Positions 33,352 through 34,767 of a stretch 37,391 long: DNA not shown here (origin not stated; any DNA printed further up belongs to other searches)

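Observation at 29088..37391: Candidate undescribed glycosylation system: six sugar-tailoring genes bracketed by two paralogous TPR/GT41 transferases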

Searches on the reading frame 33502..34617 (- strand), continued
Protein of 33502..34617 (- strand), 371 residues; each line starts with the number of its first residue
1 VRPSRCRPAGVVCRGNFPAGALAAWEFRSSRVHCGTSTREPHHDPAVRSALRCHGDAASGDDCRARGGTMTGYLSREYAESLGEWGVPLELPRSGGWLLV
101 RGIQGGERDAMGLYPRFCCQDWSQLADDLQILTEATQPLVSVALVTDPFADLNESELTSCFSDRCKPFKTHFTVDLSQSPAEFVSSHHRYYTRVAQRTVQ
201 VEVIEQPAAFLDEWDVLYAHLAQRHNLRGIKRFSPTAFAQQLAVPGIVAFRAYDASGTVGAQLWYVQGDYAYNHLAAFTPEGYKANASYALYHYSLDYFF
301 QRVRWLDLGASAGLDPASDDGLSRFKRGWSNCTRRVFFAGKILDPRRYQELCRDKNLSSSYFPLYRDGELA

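Call 46: fold_search(model_id=the predicted structure, library=pdb)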
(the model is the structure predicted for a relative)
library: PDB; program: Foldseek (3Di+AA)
matches with E <= 10: 881; with E <= 0.001: 160
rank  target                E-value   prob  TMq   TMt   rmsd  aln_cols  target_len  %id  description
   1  7z6a_A                3.6e-12  1.00  0.70  0.64   4.5       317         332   17  CRYSTAL STRUCTURE OF WEISSELLA VIRIDESCENS FEMXVV NON-RIBOSOMAL AMINO ACID TRANSFERASE IN COMPLEX WITH A PEPTIDYL-XNA  (released 2022-10-26)
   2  7z5y_A                1.3e-11  1.00  0.71  0.65   4.3       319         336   17  CRYSTAL STRUCTURE OF WEISSELLA VIRIDESCENS FEMXVV NON-RIBOSOMAL AMINO ACID TRANSFERASE IN COMPLEX WITH A PEPTIDYL-XNA  (released 2022-10-26)
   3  1xe4                  5.2e-11  1.00  0.68  0.62   4.7       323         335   17  Crystal Structure of Weissella viridescens FemX (K36M) Mutant (released 2005-05-31)
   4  4ii9_A                6.2e-11  1.00  0.68  0.62   5.5       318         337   16  Crystal structure of Weissella viridescens FemXVv non-ribosomal amino acid transferase in complex with a peptidyl-RNA  (released 2013-07-03)
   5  1ne9                  6.9e-11  1.00  0.70  0.64   4.4       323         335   17  Crystal Structure of Weissella viridescens FemX at 1.7 Ang Resolution (released 2004-02-10)
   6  1xf8                  9.9e-11  1.00  0.69  0.62   4.7       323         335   17  Crystal Structure of Weissella viridescens FemX (Y254F) Mutant (released 2005-05-31)
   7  6lv0_A                1.5e-10  1.00  0.61  0.58   5.7       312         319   15  Crystal structure of the soluble domain of the multiple peptide resistance factor (MprF) from Rhizobium tropici (released 2021-02-03)
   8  9wqy                  1.7e-10  1.00  0.58  0.61   5.0       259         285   17  aminoacyl-tRNA-dependent peptide synthase, Sba18, complexed with streptothrisamine (released 2026-04-01)
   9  4v35                  1.7e-10  1.00  0.61  0.58   6.2       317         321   16  The Structure of A-PGS from Pseudomonas aeruginosa (released 2015-08-19)
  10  4v34                  1.7e-10  1.00  0.57  0.54   5.8       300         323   15  The Structure of A-PGS from Pseudomonas aeruginosa (SeMet derivative) (released 2015-08-19)
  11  5vrv_E                2.7e-10  1.00  0.61  0.59   5.8       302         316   15  2.05 Angstrom Resolution Crystal Structure of C-terminal Domain (DUF2156) of Putative Lysylphosphatidylglycerol Synthe (released 2017-05-24)
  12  6snr                  3.6e-10  1.00  0.68  0.53   4.6       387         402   12  Crystal structure of FemX (released 2020-09-09)
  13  9j8s_A                3.6e-10  1.00  0.63  0.26   5.5       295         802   15  MprF from Pseudomonas aeruginosa in nanodisc, C2 symmetry (released 2025-09-03)
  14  5vrv_A                4.9e-10  1.00  0.62  0.59   5.7       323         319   15  2.05 Angstrom Resolution Crystal Structure of C-terminal Domain (DUF2156) of Putative Lysylphosphatidylglycerol Synthe (released 2017-05-24)
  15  9wqx                  6.6e-10  1.00  0.57  0.60   4.9       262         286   16  aminoacyl-tRNA-dependent peptide synthase, Sbb17, complexed with streptothrisamine (released 2026-04-01)
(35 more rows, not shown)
